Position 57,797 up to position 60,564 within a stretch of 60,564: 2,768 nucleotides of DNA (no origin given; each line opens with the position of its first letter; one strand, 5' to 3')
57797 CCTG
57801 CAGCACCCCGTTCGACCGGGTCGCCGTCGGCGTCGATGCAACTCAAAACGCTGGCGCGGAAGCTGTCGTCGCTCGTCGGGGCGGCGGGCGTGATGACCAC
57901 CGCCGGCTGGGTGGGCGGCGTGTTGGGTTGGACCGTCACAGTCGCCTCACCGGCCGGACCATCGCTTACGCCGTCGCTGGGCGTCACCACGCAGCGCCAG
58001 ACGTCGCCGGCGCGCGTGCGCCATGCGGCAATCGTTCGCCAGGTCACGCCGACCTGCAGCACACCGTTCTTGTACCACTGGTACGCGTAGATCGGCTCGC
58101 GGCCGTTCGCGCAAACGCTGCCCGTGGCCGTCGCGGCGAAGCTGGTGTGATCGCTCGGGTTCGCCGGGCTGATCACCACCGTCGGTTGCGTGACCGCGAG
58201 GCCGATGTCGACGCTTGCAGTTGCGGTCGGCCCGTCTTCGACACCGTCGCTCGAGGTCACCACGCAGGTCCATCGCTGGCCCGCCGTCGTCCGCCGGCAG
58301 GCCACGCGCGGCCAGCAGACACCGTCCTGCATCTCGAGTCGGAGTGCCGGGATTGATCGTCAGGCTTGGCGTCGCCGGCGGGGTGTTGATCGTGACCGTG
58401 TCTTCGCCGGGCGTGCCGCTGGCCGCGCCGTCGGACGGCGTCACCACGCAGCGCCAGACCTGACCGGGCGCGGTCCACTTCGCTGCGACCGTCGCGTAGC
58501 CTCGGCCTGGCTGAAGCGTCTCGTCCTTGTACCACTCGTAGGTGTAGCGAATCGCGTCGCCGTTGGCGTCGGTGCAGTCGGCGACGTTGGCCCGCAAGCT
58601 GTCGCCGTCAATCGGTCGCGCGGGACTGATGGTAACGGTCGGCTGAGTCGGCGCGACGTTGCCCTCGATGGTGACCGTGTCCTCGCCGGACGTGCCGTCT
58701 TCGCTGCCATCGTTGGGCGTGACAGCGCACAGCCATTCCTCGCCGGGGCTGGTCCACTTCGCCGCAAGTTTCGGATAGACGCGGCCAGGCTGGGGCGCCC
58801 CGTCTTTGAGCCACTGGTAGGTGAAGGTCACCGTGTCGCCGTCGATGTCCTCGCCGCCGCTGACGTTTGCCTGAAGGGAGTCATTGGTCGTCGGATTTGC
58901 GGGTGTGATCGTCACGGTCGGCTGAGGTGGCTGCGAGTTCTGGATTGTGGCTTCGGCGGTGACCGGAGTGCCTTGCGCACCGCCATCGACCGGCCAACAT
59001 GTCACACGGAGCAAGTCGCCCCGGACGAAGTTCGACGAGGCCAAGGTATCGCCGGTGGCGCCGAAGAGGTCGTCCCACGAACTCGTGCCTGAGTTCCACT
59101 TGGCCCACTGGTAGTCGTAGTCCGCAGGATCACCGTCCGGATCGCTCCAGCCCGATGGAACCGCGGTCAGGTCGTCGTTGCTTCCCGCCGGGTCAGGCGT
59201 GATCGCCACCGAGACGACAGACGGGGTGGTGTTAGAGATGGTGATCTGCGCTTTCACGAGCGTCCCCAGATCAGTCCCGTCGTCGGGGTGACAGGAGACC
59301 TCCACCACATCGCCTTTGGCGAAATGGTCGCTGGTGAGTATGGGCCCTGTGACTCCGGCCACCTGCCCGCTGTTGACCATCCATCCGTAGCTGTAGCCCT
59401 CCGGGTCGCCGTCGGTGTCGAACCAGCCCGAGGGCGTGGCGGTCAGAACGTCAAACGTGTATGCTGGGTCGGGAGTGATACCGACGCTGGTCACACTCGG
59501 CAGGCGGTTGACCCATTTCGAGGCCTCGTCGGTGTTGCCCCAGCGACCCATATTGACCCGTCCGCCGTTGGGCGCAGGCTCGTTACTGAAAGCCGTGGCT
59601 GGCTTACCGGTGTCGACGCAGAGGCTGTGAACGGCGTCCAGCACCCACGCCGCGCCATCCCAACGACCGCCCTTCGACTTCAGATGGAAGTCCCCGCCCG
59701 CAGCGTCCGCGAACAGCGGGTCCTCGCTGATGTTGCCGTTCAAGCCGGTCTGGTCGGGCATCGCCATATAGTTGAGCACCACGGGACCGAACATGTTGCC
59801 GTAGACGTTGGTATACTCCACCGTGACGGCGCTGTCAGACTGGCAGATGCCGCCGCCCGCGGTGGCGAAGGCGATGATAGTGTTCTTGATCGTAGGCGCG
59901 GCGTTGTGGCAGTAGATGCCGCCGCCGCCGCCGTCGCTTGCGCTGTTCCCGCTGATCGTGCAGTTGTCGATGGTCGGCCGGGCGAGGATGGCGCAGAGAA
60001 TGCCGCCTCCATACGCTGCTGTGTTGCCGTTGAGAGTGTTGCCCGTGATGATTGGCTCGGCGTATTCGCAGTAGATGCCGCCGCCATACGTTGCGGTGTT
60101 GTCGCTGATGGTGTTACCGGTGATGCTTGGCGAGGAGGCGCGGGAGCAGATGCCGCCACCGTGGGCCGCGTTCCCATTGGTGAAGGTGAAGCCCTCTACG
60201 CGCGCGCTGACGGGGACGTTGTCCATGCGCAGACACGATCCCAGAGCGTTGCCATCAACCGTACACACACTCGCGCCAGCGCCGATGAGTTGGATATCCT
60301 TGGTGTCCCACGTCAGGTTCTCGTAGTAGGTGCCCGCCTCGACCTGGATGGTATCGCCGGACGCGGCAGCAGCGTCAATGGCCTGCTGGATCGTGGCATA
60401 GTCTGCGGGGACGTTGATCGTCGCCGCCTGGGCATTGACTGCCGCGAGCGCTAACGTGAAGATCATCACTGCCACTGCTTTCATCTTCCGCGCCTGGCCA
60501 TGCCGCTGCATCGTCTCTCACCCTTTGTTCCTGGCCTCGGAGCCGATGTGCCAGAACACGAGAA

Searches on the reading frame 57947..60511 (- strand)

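Call 84: search_protein_families(library=pfam, proteins=[window:57947-60511:-], max_evalue=0.00001)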
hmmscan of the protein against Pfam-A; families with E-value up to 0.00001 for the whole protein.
window:57947-60511:- (854 aa): 4 families
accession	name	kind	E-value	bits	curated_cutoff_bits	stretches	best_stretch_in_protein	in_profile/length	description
PF13229.12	Beta_helix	-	1.5e-11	44.6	25.9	1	103-245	11-144/158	Right handed beta helix region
PF08480.16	Disaggr_assoc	-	3.2e-09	37.4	22.6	1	207-302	103-194/194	Disaggregatase related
PF17161.10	DUF5123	-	2.6e-07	32.2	35.1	1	180-280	2-101/113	Domain of unknown function (DUF5123)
PF05048.19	NosD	-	3.5e-06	27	23.6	1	102-241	40-169/212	Periplasmic copper-binding protein (NosD)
